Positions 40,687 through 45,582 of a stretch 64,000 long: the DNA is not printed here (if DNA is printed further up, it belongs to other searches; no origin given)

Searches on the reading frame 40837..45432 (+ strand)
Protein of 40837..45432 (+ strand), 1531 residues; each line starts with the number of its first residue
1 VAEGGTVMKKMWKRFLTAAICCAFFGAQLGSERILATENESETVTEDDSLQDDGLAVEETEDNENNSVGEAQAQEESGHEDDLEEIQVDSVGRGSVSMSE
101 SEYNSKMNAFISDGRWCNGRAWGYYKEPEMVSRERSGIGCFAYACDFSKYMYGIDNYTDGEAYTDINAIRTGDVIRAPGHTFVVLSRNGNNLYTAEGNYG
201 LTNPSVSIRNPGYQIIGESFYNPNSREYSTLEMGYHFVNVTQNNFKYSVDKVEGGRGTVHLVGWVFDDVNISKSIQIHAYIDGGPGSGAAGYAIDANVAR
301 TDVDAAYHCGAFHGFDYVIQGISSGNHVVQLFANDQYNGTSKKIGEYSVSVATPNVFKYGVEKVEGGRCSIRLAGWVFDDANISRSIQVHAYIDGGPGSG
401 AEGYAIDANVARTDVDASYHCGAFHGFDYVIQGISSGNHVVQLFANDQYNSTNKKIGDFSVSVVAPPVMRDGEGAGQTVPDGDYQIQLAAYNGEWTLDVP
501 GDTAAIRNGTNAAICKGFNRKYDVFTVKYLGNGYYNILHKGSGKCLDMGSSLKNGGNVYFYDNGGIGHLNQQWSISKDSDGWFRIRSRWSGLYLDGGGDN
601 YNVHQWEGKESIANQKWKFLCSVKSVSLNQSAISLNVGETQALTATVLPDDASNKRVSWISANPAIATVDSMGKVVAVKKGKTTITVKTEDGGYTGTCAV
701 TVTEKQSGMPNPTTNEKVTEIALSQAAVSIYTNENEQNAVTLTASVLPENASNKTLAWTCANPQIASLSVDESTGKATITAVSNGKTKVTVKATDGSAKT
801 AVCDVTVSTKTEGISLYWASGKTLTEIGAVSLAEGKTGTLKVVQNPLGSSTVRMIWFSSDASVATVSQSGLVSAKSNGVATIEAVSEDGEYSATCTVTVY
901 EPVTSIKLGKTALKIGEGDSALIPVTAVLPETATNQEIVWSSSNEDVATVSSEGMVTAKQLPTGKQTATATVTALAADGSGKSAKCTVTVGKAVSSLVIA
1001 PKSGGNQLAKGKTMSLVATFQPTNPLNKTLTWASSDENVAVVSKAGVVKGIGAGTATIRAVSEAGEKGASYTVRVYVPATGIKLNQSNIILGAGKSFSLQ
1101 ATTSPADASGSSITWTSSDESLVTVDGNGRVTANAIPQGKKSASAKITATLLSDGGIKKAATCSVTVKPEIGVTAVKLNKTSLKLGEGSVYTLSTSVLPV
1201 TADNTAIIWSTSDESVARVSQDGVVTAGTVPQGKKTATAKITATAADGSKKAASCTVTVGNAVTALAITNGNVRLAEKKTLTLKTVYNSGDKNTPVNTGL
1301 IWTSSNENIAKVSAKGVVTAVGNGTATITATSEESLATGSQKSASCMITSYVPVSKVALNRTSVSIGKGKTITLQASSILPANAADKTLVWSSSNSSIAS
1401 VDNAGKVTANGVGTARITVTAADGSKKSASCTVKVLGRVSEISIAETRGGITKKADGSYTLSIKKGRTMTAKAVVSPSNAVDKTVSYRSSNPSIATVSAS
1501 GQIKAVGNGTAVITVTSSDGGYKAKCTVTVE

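Call 9: search_protein_families(library=ncbifam, proteins=[window:40837-45432:+], max_evalue=0.01)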
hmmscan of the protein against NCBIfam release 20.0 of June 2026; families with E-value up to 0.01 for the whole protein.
window:40837-45432:+ (1531 aa): 0 families

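Call 14: search_protein_families(library=pfam, proteins=[window:40837-45432:+], max_evalue=0.001)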
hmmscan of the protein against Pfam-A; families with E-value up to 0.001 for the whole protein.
window:40837-45432:+ (1531 aa): 6 families
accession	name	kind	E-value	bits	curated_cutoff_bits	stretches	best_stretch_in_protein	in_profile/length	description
PF02368.24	Big_2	-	2.6e-110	361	22.8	10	623-698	2-77/79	Bacterial Ig-like domain (group 2)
PF22359.2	Big-like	-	3.4e-13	50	27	1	1484-1530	2-46/48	Bacterial Ig-like domain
PF14200.12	RicinB_lectin_2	-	3.3e-12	47.3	25.6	2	570-619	2-54/89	Ricin-type beta-trefoil lectin domain-like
PF20578.4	aBig_2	-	9.1e-12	45.1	27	1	1106-1169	30-88/89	Atrophied bacterial Ig domain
PF00652.28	Ricin_B_lectin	-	1.2e-07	32.4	29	1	535-641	3-106/126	Ricin-type beta-trefoil lectin domain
PF02494.22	HYR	-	0.00089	20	21.7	0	948-990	41-79/81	HYR domain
